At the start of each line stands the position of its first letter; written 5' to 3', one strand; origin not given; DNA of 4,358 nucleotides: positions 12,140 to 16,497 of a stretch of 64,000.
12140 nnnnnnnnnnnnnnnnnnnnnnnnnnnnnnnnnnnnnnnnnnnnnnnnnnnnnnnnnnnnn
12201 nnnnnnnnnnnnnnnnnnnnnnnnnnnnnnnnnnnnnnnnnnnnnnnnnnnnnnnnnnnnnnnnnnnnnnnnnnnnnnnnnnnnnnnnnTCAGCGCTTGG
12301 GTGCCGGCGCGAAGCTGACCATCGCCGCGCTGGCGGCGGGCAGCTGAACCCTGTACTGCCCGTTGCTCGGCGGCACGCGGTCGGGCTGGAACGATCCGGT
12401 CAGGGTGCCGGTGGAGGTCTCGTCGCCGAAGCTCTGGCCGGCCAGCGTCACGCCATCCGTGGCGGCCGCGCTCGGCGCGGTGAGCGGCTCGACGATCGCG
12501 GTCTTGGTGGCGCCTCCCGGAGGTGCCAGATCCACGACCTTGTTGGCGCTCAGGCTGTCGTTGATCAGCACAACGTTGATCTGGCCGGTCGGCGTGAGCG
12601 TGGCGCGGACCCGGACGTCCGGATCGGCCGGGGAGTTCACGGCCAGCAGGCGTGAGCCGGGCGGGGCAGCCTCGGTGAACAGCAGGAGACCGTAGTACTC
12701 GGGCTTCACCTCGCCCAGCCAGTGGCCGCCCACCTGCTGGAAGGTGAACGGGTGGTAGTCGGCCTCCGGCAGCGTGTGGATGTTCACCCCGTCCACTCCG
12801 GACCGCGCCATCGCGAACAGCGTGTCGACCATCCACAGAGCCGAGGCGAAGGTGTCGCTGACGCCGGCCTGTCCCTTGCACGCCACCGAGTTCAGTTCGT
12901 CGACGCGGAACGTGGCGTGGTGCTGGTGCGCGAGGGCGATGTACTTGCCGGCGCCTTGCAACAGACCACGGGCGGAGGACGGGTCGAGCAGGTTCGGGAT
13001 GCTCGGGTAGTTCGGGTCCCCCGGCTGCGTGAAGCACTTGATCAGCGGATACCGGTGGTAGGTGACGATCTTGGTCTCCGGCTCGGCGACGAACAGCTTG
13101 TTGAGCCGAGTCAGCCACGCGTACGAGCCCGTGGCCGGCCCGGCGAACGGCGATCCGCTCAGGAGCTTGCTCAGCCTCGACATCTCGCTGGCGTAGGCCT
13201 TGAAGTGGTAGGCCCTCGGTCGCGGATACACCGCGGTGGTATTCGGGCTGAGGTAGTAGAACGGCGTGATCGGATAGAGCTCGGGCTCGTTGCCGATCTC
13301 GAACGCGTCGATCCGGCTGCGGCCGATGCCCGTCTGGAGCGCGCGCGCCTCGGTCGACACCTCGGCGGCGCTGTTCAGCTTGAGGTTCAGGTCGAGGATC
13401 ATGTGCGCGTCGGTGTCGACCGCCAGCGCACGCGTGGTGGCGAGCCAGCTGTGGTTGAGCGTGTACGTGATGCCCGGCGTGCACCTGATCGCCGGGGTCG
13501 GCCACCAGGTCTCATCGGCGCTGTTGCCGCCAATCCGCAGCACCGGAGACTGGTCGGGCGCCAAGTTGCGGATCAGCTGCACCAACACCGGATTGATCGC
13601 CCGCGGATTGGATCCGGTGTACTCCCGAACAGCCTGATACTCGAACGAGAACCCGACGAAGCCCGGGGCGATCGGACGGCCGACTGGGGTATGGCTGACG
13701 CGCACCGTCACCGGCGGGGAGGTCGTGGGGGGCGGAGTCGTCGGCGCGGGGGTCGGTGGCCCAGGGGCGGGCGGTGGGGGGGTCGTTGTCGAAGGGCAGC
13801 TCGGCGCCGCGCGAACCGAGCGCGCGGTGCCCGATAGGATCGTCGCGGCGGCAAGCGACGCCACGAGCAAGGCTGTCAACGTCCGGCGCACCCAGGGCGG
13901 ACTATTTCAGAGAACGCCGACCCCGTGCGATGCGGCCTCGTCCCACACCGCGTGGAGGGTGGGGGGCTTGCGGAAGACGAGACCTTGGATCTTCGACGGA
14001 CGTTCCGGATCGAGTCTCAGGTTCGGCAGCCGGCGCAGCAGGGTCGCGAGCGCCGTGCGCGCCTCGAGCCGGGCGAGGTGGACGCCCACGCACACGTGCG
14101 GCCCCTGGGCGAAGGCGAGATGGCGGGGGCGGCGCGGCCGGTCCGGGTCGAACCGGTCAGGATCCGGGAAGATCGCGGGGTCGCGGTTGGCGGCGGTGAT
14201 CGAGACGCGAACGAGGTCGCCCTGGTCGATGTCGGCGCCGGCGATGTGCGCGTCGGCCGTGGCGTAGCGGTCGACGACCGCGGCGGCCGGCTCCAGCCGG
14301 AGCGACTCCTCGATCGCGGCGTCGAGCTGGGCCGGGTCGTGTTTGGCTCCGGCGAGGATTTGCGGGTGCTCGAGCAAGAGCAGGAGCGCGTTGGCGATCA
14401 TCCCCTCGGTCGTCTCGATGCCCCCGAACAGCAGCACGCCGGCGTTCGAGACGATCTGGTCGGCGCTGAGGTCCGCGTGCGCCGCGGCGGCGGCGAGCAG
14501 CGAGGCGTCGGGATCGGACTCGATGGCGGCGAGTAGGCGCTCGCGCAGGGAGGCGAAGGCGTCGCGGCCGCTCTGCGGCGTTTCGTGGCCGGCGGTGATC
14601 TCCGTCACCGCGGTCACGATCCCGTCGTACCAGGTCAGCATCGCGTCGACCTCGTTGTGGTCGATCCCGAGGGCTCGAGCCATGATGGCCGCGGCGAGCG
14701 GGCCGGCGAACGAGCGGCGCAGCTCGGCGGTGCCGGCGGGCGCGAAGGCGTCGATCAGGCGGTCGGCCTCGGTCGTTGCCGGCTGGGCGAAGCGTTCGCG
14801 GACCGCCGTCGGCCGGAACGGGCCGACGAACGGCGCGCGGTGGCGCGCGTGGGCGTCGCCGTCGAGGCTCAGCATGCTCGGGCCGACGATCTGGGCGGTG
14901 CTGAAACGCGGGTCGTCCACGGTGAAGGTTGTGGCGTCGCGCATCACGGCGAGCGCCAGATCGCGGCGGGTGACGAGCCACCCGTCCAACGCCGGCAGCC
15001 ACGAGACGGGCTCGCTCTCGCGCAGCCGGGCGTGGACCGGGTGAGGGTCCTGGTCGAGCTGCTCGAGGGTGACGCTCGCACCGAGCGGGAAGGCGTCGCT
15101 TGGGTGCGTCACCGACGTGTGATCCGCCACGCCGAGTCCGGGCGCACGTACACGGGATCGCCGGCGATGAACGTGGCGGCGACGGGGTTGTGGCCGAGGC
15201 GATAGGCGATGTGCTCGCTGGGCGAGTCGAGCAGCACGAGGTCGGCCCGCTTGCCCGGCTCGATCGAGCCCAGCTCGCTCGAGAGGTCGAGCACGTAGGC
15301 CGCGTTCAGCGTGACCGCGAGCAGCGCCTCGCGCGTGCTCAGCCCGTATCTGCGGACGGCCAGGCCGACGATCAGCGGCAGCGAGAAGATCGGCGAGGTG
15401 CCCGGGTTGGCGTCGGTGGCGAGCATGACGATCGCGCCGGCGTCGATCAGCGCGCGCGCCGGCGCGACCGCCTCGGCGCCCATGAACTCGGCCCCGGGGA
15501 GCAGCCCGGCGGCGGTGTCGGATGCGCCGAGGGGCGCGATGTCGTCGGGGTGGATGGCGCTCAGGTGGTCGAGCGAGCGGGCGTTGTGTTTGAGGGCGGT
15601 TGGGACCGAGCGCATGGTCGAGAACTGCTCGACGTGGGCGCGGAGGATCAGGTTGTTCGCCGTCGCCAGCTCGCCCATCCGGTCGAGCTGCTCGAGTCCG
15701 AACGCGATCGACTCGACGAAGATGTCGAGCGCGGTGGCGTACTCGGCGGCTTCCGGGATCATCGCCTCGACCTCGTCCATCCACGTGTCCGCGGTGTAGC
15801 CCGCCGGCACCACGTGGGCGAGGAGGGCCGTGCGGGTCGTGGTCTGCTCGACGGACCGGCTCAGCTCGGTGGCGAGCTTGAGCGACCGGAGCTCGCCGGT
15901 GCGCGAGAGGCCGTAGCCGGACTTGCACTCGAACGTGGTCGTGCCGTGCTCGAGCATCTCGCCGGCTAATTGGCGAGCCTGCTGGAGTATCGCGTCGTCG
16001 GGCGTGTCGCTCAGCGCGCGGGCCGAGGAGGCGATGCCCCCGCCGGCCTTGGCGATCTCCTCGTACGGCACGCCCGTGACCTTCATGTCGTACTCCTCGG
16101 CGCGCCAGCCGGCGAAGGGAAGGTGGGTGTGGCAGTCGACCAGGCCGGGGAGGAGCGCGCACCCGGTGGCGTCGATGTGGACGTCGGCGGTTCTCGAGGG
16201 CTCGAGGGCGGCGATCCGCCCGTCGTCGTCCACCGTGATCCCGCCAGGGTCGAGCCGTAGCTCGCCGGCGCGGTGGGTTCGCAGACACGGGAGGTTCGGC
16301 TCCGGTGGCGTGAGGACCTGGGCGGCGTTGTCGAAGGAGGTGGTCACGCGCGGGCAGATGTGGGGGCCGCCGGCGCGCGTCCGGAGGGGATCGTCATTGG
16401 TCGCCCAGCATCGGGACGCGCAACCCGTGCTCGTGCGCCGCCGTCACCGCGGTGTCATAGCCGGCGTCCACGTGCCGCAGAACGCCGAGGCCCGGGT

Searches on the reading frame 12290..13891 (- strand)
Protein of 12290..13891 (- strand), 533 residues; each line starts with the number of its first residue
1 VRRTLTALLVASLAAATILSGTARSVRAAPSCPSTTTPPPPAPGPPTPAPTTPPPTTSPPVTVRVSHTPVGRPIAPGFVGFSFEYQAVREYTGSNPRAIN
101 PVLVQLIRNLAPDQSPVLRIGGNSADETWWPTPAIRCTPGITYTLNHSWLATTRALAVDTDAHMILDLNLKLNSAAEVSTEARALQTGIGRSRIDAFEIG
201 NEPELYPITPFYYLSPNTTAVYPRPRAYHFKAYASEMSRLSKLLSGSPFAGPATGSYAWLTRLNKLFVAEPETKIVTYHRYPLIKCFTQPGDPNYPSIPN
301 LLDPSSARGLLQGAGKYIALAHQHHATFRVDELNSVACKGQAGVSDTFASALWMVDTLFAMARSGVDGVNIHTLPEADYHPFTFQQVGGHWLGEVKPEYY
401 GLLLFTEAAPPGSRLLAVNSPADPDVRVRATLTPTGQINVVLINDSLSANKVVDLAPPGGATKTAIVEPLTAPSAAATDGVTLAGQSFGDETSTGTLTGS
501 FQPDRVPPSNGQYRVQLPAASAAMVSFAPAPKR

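Call 10: search_protein_families(library=ncbifam, proteins=[window:12290-13891:-], max_evalue=0.00001)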
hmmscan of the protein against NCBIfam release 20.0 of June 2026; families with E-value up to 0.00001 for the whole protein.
window:12290-13891:- (533 aa): 0 families

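Call 85: search_protein_families(library=pfam, proteins=[window:12290-13891:-], max_evalue=0.00001)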
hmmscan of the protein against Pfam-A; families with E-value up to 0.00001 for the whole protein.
window:12290-13891:- (533 aa): 1 family
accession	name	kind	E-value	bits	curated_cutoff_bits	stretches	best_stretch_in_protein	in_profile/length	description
PF16862.10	Glyco_hydro_79C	-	2.8e-08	35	27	1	449-524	29-103/103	Glycosyl hydrolase family 79 C-terminal beta domain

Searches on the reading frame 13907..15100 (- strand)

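Call 85: search_protein_families(library=pfam, proteins=[window:13907-15100:-], max_evalue=0.00001)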
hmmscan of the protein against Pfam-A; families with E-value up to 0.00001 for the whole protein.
window:13907-15100:- (397 aa): 1 family
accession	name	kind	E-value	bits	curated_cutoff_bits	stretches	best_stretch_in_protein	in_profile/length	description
PF00067.27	p450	-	4.5e-33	115.2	22.8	1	259-370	324-446/462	Cytochrome P450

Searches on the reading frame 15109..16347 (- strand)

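Call 10: search_protein_families(library=ncbifam, proteins=[window:15109-16347:-], max_evalue=0.00001)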
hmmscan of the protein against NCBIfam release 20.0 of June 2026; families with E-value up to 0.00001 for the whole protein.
window:15109-16347:- (412 aa): 30 families (the best 25 are shown)
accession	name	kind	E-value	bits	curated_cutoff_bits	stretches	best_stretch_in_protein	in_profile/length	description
TIGR01224.1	hutI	equivalog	3.9e-96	322.2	298.15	1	49-396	22-375/377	imidazolonepropionase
NF006056.0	PRK08204.1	subfamily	8.2e-15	54.5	391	1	332-397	338-401/449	hypothetical protein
TIGR02318.1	phosphono_phnM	equivalog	9.4e-14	51.1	390.55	1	297-379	285-362/376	phosphonate metabolism protein PhnM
NF006055.0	PRK08203.1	equivalog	3.3e-13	49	532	1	263-396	275-411/455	8-oxoguanine deaminase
NF006681.0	PRK09229.1-2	equivalog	3.7e-12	45.7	362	1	187-392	181-405/451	formimidoylglutamate deiminase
NF051886.1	XaaProDiPepCaul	equivalog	5e-12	45.5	500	0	332-374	332-374/398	Xaa-Pro dipeptidase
NF011990.0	PRK15446.2-6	subfamily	1.2e-11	44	233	1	297-402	292-385/390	alpha-D-ribose 1-methylphosphonate 5-triphosphate diphosphatase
TIGR02967.1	guan_deamin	equivalog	3.6e-11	42.7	375.4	1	261-380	245-367/401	guanine deaminase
NF006549.0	PRK09045.1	equivalog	1.1e-10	40.7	540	1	263-375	261-380/444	TRZ/ATZ family hydrolase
NF006689.0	PRK09237.1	equivalog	1.2e-10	40.6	371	0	40-76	28-66/383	amidohydrolase/deacetylase family metallohydrolase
NF006679.0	PRK09228.1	subfamily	1.7e-09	36.9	351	0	298-379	307-391/433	guanine deaminase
NF005211.0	PRK06687.1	equivalog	4e-09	35.7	703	1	54-374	45-372/419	TRZ/ATZ family protein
NF009060.0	PRK12394.1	equivalog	6e-09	35.1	442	0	52-80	41-69/381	metallo-dependent hydrolase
NF011989.0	PRK15446.2-5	equivalog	1.5e-08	33.8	565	0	41-74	26-61/385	alpha-D-ribose 1-methylphosphonate 5-triphosphate diphosphatase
NF004995.0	PRK06380.1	subfamily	3.4e-08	32.9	567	0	36-139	23-115/418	metal-dependent hydrolase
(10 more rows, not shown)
